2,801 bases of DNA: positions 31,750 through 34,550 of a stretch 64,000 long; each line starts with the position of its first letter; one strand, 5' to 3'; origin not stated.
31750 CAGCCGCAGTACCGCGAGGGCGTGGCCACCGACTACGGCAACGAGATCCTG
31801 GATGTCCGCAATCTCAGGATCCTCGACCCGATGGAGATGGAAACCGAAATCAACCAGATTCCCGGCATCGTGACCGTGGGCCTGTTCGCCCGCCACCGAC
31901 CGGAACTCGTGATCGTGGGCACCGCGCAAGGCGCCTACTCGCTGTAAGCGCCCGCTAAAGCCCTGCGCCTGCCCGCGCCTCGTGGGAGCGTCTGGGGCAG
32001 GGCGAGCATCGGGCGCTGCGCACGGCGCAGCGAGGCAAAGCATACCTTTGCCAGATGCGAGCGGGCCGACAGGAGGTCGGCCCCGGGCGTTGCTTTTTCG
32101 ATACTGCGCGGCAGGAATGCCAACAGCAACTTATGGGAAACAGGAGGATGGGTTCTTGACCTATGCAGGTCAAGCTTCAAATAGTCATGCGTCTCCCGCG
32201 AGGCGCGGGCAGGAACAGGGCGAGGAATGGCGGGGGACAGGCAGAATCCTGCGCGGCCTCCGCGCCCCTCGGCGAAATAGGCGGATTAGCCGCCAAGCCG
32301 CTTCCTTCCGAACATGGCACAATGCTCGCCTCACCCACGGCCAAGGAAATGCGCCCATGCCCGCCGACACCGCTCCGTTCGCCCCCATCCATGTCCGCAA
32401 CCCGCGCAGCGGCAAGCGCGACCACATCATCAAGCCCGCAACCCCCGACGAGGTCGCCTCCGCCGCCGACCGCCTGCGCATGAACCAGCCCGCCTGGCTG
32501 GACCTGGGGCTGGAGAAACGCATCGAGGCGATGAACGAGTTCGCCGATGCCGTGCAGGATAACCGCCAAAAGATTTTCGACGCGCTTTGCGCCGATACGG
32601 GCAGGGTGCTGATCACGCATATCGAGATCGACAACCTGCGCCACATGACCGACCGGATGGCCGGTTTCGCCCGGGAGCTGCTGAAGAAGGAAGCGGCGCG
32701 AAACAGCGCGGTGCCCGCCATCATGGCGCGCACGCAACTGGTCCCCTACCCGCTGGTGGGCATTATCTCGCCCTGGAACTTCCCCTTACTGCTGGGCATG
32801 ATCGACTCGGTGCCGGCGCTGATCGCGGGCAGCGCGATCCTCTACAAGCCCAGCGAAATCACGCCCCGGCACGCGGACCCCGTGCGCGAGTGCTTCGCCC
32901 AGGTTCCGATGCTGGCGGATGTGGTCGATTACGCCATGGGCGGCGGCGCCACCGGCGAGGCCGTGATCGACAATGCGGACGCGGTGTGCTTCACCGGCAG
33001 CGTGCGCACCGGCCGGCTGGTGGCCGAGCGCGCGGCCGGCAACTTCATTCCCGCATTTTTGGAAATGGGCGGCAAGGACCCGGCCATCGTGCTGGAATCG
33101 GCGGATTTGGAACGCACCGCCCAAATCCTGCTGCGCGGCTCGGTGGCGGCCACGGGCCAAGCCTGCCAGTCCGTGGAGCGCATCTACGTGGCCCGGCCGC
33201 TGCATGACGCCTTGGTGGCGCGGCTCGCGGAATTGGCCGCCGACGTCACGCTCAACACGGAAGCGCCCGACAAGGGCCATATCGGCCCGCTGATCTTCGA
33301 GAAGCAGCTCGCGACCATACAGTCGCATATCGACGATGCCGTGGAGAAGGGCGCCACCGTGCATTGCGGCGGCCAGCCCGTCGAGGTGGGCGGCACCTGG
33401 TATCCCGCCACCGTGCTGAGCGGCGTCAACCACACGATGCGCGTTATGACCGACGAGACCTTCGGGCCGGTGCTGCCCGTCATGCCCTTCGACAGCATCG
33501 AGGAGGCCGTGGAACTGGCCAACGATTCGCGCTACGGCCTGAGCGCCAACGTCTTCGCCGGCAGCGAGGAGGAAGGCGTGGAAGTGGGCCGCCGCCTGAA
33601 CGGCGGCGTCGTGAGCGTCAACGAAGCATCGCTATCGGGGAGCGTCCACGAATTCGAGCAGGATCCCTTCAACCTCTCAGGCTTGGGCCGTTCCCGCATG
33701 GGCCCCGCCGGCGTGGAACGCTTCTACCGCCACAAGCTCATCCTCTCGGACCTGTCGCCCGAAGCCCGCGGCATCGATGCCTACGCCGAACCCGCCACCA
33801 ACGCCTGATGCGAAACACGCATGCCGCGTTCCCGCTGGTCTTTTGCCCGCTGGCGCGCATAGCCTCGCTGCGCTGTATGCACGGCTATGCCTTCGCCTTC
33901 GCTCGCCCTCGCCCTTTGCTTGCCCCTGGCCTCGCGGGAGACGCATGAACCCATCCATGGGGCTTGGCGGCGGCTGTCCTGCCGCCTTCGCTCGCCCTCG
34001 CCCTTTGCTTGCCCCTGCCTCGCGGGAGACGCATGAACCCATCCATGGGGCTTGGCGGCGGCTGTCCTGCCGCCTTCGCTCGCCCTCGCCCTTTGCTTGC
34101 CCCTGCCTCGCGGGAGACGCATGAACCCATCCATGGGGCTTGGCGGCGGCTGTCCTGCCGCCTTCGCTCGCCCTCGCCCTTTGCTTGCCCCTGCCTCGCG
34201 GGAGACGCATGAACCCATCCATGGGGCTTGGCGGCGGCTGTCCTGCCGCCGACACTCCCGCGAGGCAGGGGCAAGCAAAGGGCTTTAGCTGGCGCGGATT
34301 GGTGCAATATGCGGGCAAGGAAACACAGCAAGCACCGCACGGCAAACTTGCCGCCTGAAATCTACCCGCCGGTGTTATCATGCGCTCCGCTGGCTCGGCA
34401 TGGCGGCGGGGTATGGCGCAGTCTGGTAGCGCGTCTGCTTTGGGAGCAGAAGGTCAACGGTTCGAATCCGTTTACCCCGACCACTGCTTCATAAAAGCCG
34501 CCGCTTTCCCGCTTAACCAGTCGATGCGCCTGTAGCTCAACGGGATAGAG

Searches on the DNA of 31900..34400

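Call 28: search_rna_families(source=window, start=31900, end=34400, threshold=evalue, max_evalue=1)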
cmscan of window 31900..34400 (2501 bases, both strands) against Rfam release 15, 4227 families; matches with E-value up to 1: 1.
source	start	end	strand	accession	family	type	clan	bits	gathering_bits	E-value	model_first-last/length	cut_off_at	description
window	34183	34276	-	RF03219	mir-602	Gene; miRNA;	-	27.7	90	0.028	1-85/85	no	mir-602 microRNA precursor family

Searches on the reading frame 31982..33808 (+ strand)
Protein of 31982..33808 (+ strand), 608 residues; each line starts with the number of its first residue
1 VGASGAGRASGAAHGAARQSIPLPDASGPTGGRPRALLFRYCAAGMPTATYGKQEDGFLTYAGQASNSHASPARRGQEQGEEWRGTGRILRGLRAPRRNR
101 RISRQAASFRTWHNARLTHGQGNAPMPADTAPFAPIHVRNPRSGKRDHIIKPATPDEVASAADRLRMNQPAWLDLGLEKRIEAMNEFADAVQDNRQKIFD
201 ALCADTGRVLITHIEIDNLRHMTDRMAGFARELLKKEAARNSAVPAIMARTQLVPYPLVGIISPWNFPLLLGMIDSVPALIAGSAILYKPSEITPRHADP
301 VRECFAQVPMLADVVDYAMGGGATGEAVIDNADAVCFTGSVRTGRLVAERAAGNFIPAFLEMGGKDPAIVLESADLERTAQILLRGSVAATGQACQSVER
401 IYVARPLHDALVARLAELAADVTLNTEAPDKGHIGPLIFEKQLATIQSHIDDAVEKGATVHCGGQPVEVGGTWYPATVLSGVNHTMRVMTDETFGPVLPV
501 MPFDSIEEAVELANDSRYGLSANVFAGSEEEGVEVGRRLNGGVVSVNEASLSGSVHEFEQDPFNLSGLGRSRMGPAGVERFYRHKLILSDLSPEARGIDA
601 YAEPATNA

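Call 27: search_protein_families(library=pfam, proteins=[window:31982-33808:+])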
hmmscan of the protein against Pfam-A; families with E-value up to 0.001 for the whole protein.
window:31982-33808:+ (608 aa): 1 family
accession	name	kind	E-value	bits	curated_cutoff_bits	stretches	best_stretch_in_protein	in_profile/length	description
PF00171.27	Aldedh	-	1.3e-101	340.9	23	1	136-586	9-460/461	Aldehyde dehydrogenase family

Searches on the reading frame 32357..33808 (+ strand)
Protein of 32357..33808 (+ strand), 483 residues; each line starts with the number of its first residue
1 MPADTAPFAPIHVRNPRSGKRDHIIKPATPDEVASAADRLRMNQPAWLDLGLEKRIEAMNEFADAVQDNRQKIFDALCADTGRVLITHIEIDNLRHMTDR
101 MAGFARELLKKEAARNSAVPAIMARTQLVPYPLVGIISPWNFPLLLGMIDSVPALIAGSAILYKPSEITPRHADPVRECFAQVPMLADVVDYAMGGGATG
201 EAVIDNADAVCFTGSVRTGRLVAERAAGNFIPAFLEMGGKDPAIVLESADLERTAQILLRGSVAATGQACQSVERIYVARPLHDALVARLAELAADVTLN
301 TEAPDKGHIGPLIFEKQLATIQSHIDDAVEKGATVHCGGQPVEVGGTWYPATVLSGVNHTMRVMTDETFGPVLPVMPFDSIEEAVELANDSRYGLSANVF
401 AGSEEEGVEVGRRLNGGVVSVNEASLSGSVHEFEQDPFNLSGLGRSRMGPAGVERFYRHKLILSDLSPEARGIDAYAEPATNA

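Call 73: find_homologous_proteins(query=window:32357-33808:+, max_evalue=1e-150)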
Query window:32357-33808:+ (483 aa): 26 proteins with E <= 1e-150 among 8000 candidates.
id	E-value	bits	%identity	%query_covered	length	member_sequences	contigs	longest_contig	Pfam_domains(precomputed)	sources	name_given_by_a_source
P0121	0.0e+0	1016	94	99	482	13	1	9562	PF00171.28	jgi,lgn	-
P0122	2.0e-290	981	89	100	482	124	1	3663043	PF00171.28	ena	-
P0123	1.2e-285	966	88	99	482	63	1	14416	PF00171.28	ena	-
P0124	3.9e-284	961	88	100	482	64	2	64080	PF00171.28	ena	-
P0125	1.9e-266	902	82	100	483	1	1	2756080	PF00171.28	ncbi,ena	-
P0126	5.2e-237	805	89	83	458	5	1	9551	PF00171.28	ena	-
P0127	1.0e-224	765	89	78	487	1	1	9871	PF00171.28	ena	-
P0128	1.2e-195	669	89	69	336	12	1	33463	PF00171.28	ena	-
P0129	2.1e-181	622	60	97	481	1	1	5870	PF00171.28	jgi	jgi:acyl-CoA reductase-like NAD-dependent aldehyde dehydrogenase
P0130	2.9e-180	618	58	97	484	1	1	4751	PF00171.28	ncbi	-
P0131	2.2e-179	615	89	64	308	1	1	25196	PF00171.28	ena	-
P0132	2.7e-176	605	59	97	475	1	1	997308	PF00171.28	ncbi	ncbi:aldehyde dehydrogenase family protein [Spongorhabdus nitratireducens]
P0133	8.7e-175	600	58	98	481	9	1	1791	PF00171.28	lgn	-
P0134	2.5e-174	599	58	98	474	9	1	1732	PF00171.28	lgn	-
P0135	3.5e-174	598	58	97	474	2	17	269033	PF00171.28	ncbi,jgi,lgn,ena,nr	ncbi:MAG: aldehyde dehydrogenase family protein [Pseudomonadales bacterium]|nr:aldehyde dehydrogenas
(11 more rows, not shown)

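Call 74: find_encoding_contigs(protein=P0121, flank=6000, max_places=2)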
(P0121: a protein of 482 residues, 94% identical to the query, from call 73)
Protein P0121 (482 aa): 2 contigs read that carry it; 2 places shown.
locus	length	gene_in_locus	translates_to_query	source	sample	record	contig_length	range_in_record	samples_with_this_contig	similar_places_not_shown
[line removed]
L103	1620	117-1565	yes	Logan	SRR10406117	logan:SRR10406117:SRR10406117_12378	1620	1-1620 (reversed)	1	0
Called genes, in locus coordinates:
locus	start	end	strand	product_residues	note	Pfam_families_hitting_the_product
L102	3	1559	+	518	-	?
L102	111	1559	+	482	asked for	PF00171:Aldedh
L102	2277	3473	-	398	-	PF00145:DNA_methylase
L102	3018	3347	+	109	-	-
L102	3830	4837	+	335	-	PF01476:LysM, PF08378:NERD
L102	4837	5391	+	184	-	-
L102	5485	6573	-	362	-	PF13776:DUF4172, PF02661:Fic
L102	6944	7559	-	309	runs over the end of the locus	PF01522:Polysacc_deac_1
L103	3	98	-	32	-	?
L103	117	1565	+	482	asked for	PF00171:Aldedh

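Call 75: find_encoding_contigs(protein=P0122, flank=6000, max_places=1)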
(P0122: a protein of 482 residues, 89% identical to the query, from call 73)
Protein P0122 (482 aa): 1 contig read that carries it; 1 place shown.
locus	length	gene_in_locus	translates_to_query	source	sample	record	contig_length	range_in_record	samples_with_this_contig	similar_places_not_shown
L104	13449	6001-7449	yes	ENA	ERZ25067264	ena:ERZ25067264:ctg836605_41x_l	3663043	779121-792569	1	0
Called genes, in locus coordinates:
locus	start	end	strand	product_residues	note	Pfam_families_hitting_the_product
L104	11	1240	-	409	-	PF01266:DAO (faint), PF01494:FAD_binding_3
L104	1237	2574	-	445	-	PF01494:FAD_binding_3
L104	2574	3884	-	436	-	PF05195:AMP_N, PF00557:Peptidase_M24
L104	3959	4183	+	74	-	-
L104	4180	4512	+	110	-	PF05164:ZapA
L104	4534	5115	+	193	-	PF01812:5-FTHF_cyc-lig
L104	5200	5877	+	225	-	PF06026:Rib_5-P_isom_A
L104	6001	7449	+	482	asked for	PF00171:Aldedh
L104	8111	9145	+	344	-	PF13936:HTH_38, PF00665:rve (faint)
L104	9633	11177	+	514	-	-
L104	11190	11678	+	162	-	-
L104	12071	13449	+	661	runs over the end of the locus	PF04851:ResIII, PF00270:DEAD, PF00271:Helicase_C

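Call 76: find_encoding_contigs(protein=P0125, flank=6000, max_places=1)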
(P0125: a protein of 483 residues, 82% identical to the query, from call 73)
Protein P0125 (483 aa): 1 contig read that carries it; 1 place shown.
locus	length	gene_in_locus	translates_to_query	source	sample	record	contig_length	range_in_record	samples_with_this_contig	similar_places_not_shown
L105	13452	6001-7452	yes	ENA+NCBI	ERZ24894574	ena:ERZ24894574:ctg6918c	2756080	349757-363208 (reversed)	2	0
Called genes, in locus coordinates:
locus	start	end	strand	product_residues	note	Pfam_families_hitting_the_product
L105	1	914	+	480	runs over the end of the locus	-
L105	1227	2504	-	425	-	PF00578:AhpC-TSA, PF08534:Redoxin, PF00085:Thioredoxin (weak), PF13905:Thioredoxin_8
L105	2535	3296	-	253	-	PF13401:AAA_22 (faint)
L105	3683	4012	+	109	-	PF05164:ZapA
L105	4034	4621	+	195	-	PF01812:5-FTHF_cyc-lig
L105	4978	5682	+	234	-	PF06026:Rib_5-P_isom_A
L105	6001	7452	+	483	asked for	PF00171:Aldedh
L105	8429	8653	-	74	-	-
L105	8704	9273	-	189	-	-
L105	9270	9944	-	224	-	-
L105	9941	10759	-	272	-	-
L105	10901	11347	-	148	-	-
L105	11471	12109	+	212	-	-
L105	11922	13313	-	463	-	-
